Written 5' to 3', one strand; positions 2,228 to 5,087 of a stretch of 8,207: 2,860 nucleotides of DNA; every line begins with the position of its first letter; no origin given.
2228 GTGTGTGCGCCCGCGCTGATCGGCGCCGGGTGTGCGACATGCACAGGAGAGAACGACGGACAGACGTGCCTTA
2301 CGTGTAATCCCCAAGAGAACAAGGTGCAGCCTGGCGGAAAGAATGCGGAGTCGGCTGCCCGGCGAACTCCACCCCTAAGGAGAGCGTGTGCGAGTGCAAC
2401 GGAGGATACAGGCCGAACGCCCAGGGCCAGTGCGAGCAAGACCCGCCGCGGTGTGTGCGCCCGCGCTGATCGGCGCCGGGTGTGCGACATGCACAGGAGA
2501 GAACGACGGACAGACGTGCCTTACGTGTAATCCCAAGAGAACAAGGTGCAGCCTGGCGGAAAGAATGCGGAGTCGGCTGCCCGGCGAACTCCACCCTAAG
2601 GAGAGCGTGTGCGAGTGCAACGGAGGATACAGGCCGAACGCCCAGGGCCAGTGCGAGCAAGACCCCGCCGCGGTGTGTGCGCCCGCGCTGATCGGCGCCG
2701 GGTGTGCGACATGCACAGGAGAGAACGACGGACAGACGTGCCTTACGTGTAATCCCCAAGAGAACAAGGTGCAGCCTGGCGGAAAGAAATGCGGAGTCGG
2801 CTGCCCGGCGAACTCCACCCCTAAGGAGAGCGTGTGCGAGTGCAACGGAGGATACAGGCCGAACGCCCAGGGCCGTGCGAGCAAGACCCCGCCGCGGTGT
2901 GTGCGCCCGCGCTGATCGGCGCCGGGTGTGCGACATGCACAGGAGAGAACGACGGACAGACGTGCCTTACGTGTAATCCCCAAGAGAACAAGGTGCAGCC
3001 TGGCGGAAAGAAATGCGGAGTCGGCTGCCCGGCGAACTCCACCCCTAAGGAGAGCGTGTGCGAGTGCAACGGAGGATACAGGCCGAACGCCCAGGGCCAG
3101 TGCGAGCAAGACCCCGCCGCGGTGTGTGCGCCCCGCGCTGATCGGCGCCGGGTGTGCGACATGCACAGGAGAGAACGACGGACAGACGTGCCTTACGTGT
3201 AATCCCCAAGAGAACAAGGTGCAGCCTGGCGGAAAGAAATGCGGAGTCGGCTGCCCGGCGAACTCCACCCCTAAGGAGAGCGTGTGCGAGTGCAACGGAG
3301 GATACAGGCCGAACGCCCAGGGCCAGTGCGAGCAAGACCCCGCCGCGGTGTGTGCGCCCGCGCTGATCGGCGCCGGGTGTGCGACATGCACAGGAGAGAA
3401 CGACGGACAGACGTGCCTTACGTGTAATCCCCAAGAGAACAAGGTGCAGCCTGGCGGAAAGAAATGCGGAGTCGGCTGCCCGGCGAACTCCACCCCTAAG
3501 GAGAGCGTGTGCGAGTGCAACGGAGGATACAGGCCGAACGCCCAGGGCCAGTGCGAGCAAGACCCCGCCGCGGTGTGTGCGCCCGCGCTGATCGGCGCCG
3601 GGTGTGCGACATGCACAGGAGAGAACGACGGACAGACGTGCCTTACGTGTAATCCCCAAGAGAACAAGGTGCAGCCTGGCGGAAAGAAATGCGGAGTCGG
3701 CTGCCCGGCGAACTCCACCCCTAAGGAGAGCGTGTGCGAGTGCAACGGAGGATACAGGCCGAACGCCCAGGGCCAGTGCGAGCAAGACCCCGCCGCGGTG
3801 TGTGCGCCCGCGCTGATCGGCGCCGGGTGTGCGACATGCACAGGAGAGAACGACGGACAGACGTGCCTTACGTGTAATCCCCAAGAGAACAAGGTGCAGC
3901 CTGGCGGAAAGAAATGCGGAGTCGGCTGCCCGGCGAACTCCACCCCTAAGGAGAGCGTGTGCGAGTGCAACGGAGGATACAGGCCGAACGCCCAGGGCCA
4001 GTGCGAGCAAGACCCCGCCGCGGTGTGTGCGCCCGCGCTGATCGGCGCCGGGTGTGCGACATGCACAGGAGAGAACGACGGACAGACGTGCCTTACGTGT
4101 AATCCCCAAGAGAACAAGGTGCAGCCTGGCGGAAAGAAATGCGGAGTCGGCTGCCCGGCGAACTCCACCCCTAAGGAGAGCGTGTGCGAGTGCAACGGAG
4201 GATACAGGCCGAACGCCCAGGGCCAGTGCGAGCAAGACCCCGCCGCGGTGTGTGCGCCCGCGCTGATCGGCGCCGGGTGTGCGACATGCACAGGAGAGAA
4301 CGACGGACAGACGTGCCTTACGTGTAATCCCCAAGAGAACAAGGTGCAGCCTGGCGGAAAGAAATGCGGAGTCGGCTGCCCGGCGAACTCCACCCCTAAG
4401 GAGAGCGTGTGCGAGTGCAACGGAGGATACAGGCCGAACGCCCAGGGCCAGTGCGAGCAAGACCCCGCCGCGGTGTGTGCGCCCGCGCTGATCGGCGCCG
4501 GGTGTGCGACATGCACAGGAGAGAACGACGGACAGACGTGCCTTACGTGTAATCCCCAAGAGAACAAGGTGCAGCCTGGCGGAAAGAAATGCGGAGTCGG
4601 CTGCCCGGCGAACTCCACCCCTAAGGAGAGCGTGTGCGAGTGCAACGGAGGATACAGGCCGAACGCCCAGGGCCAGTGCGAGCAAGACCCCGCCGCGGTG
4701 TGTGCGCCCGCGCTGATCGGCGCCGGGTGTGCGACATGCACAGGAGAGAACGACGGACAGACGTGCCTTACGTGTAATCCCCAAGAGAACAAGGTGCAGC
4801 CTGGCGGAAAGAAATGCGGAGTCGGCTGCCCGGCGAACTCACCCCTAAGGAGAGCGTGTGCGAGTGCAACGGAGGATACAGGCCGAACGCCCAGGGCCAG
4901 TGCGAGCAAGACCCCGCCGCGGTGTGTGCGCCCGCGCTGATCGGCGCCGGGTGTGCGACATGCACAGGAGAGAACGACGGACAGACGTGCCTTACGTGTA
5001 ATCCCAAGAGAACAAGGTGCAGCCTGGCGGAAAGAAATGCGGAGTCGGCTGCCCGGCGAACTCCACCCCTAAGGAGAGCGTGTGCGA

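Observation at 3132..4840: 1.7-kb core of 7.6 units with 100% identity, flanked by indel-riddled copies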

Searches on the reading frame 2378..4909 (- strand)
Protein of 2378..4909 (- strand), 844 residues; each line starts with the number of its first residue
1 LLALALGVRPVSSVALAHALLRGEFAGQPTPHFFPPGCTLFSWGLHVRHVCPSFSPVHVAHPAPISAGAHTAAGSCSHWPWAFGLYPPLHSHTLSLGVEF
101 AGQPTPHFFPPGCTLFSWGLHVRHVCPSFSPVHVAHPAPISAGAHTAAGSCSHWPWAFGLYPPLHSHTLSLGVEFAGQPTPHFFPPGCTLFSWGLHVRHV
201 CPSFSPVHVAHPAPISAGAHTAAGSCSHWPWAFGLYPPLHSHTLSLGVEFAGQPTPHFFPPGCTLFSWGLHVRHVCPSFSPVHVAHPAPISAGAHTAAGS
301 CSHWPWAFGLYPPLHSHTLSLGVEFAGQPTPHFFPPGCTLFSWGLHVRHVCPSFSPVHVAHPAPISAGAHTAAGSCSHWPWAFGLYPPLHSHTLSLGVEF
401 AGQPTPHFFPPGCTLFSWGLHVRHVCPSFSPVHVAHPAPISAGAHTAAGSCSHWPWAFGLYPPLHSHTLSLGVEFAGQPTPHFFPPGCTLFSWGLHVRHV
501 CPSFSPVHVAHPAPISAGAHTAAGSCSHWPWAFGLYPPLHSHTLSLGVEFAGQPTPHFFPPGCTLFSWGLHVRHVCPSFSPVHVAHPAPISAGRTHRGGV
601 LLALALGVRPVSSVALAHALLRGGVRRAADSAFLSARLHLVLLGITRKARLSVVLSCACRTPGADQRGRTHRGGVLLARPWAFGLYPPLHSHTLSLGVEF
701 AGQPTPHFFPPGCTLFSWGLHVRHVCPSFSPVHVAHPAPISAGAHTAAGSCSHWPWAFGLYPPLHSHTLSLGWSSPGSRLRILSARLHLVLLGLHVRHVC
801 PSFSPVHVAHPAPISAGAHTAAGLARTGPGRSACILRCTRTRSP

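Call 34: find_encoding_contigs(protein=window:2378-4909:-, flank=10000, max_places=6)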
Protein window:2378-4909:- (844 aa): no gene with exactly this product is on record in the collection.

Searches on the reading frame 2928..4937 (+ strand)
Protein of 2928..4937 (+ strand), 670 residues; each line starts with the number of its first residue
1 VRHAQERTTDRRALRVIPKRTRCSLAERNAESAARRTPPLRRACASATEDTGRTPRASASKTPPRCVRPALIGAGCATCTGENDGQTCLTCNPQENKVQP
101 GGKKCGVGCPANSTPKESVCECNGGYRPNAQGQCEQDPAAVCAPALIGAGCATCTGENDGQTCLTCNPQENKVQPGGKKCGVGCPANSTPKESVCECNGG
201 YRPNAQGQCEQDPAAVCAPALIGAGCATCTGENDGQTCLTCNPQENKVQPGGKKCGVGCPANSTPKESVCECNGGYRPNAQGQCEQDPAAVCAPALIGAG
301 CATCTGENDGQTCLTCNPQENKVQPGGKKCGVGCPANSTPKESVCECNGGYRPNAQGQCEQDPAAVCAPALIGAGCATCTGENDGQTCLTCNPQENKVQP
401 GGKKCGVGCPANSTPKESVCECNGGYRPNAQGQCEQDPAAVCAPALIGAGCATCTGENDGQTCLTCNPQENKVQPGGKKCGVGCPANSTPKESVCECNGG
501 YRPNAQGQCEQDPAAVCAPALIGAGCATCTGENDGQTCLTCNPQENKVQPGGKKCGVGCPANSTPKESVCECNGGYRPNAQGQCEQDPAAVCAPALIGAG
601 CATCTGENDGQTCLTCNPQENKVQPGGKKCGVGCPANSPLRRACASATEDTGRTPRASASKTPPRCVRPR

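Call 33: find_encoding_contigs(protein=window:2928-4937:+, flank=10000, max_places=6)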
Protein window:2928-4937:+ (670 aa): no gene with exactly this product is on record in the collection.

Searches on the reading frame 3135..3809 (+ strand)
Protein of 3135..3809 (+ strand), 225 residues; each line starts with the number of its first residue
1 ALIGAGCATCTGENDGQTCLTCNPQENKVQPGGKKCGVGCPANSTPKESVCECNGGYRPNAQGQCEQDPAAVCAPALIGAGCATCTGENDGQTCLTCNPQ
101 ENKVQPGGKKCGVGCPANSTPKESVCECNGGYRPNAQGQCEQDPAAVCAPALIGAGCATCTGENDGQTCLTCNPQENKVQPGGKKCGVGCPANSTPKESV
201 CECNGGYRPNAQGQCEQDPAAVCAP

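Call 10: find_homologous_proteins(query=window:3135-3809:+)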
Query seq(225 aa) (225 aa): 3 proteins with E <= 0.001 among 3 candidates.
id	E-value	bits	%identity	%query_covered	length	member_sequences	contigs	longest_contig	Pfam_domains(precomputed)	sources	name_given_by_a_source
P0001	3.5e-40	156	95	34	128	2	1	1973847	PF03302.19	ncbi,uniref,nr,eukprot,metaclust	ncbi:VSP [Giardia duodenalis]|uniref:VSP n=1 Tax=Giardia intestinalis (strain ATCC 50803 / WB clone 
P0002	3.6e-28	117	82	31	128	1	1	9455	PF03302.19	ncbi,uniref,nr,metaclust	ncbi:VSP [Giardia lamblia P15]|uniref:VSP n=1 Tax=Giardia intestinalis (strain P15) TaxID=658858 Rep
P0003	2.4e-27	114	77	32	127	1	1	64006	PF03302.19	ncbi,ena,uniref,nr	ncbi:Hypothetical protein DHA2_151917 [Giardia duodenalis]|uniref:VSP n=1 Tax=Giardia intestinalis T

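Call 12: find_encoding_contigs(protein=P0001, flank=10000, max_places=6)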
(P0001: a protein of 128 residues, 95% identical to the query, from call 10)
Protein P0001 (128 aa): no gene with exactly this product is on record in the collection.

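Call 13: list_cluster_members(proteins=[P0001, P0002, P0003])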
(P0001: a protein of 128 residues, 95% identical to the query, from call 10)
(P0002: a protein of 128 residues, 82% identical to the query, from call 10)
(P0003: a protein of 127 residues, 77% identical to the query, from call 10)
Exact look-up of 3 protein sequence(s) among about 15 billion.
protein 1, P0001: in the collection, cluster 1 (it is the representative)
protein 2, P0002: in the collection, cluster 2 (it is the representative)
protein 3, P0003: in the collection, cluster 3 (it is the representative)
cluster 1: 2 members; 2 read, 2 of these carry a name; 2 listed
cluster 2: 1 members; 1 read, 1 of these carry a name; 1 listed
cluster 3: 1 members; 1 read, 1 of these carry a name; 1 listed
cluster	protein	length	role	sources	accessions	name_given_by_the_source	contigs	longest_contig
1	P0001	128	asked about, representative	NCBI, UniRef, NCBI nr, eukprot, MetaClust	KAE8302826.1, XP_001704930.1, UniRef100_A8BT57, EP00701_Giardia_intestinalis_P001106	VSP [Giardia duodenalis] | VSP n=1 Tax=Giardia intestinalis (strain ATCC 50803 / WB clone C6) TaxID=184922 ... | VSP [Giardia intestinalis]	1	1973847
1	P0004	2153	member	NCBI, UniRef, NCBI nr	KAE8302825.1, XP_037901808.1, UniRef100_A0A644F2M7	VSP [Giardia duodenalis] | VSP n=1 Tax=Giardia intestinalis (strain ATCC 50803 / WB clone C6) TaxID=184922 ... | VSP [Giardia intestinalis]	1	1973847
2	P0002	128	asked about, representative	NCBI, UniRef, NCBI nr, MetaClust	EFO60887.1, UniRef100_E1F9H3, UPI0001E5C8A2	VSP [Giardia lamblia P15] | VSP n=1 Tax=Giardia intestinalis (strain P15) TaxID=658858 RepID=E1F9H3_GIAIA | status=active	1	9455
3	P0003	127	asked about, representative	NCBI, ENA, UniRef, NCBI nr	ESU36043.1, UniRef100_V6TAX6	Hypothetical protein DHA2_151917 [Giardia duodenalis] | VSP n=1 Tax=Giardia intestinalis TaxID=5741 RepID=V6TAX6_GIAIN | Hypothetical protein DHA2_151917 [Giardia intestinalis]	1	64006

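Call 14: find_encoding_contigs(protein=P0003, flank=10000, max_places=6)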
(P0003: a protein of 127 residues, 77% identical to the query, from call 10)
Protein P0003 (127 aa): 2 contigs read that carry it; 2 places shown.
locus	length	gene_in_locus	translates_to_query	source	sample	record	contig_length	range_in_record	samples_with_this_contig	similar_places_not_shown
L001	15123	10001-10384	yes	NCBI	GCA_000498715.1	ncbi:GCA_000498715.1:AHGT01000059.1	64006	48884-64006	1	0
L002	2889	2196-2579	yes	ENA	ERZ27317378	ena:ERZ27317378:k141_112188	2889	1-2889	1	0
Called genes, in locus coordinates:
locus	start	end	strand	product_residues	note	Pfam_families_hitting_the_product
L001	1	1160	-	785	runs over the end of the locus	PF00069:Pkinase, PF07714:PK_Tyr_Ser-Thr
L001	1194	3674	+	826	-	-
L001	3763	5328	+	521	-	PF00155:Aminotran_1_2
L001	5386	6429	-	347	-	-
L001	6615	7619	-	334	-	PF00069:Pkinase, PF07714:PK_Tyr_Ser-Thr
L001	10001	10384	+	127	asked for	PF03302:VSP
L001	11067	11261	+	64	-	-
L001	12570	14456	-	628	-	PF00078:RVT_1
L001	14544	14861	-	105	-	-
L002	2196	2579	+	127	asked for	PF03302:VSP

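Call 15: find_encoding_contigs(protein=P0002, flank=10000, max_places=6)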
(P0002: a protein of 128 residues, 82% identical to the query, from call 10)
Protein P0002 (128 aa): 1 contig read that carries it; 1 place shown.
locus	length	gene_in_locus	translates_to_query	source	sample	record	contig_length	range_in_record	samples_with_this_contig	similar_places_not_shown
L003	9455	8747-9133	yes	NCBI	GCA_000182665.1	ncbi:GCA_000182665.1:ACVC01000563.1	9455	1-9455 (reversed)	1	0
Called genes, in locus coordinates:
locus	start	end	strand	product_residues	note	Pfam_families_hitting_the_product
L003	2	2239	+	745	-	?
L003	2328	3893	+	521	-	PF00155:Aminotran_1_2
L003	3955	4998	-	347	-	-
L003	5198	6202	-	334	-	PF00069:Pkinase, PF07714:PK_Tyr_Ser-Thr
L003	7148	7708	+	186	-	-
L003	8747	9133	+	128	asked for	PF03302:VSP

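Call 17: find_encoding_contigs(protein=P0004, flank=10000, max_places=6)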
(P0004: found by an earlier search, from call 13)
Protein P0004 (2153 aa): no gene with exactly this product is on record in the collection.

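Call 41: search_protein_families(library=pfam, proteins=[P0001], max_evalue=0.01)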
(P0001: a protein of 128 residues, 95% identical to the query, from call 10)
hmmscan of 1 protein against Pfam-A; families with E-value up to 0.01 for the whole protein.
P0001 (128 aa): 1 family
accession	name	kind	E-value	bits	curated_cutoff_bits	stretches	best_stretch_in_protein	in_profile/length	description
PF03302.18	VSP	-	1.2e-18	67.6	31.4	1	15-128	284-397/397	Giardia variant-specific surface protein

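Call 42: search_solved_structures(query=P0001, max_evalue=1)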
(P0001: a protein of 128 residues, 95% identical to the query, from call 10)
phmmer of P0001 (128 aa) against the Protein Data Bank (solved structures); distinct sequences matched with E-value up to 1: 15.
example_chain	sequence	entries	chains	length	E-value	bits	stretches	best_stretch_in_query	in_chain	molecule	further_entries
8jiq_R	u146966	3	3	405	0.088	16.2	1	88-123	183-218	Glucagon receptor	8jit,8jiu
7v35_R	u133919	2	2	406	0.088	16.2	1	88-123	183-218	Glucagon receptor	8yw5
8wg8_R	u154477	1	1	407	0.088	16.2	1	88-123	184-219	Glucagon receptor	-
6lmk_R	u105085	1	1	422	0.093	16.1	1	88-123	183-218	Glucagon receptor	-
8jrv_R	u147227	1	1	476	0.098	16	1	89-123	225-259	HA signal peptide,HPC4 purification tag,Glucagon receptor,C-terminal tail of Vasopressin V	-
8jru_R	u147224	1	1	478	0.099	16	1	89-123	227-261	HA signal peptide,HPC4 purification tag,Glucagon receptor,C-terminal tail of Vasopressin V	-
6whc_R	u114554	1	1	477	0.11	15.9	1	89-123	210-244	Glucagon receptor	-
9mzg_R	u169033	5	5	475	0.11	15.9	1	89-123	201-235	Glucagon receptor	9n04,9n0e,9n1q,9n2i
4l6r_A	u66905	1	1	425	0.11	15.8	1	88-123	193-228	Soluble cytochrome b562 and Glucagon receptor chimera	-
6wpw_R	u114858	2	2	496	0.12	15.8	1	89-123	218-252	Glucagon receptor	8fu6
6lml_R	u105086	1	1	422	0.12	15.7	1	90-123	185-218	Glucagon receptor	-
5yqz_R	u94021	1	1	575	0.16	15.4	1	89-123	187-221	Glucagon receptor,Endolysin,Glucagon receptor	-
5xez_A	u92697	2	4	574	0.16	15.4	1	89-123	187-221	Glucagon receptor,Endolysin,Glucagon receptor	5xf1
7y7b_5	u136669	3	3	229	0.61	13.5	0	3-67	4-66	ACPI-5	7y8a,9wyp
5ee7_A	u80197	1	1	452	0.7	13.3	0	88-123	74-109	Glucagon receptor,Endolysin,Glucagon receptor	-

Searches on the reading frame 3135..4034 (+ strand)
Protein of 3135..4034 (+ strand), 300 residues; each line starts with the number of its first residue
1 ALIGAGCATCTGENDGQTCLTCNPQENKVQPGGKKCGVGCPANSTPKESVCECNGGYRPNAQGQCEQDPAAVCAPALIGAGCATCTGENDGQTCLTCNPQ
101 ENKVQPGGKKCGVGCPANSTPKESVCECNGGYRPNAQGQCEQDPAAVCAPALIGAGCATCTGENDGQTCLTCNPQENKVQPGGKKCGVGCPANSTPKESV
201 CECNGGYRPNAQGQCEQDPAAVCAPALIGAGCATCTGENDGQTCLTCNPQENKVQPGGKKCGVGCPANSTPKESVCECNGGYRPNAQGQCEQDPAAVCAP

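Call 7: search_protein_families(library=pfam, proteins=[window:3135-4034:+], max_evalue=1)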
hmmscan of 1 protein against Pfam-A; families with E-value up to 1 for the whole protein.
seq(300 aa): 5 families
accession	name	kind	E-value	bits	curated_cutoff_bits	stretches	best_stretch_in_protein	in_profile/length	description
PF22076.2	Cep192_D6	-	0.00035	21.2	35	0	17-38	44-64/101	Cep192 domain 6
PF03367.19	Zn_ribbon_ZPR1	-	0.0032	17.3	23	0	18-34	37-53/56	ZPR1 zinc-finger domain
PF24730.1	DUF7682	-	0.0046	16.9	27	0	16-25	13-22/23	Zinc-binding Domain of unknown function (DUF7682)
PF12196.13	hNIFK_binding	-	0.0055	16.6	25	0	65-77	3-15/40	FHA Ki67 binding domain of hNIFK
PF17301.7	LpqV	-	0.031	14.9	25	0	93-129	14-50/113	Putative lipoprotein LpqV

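Call 8: search_protein_families(library=ncbifam, proteins=[window:3135-4034:+], max_evalue=1)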
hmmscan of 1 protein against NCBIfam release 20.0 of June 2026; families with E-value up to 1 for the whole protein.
seq(300 aa): 0 families
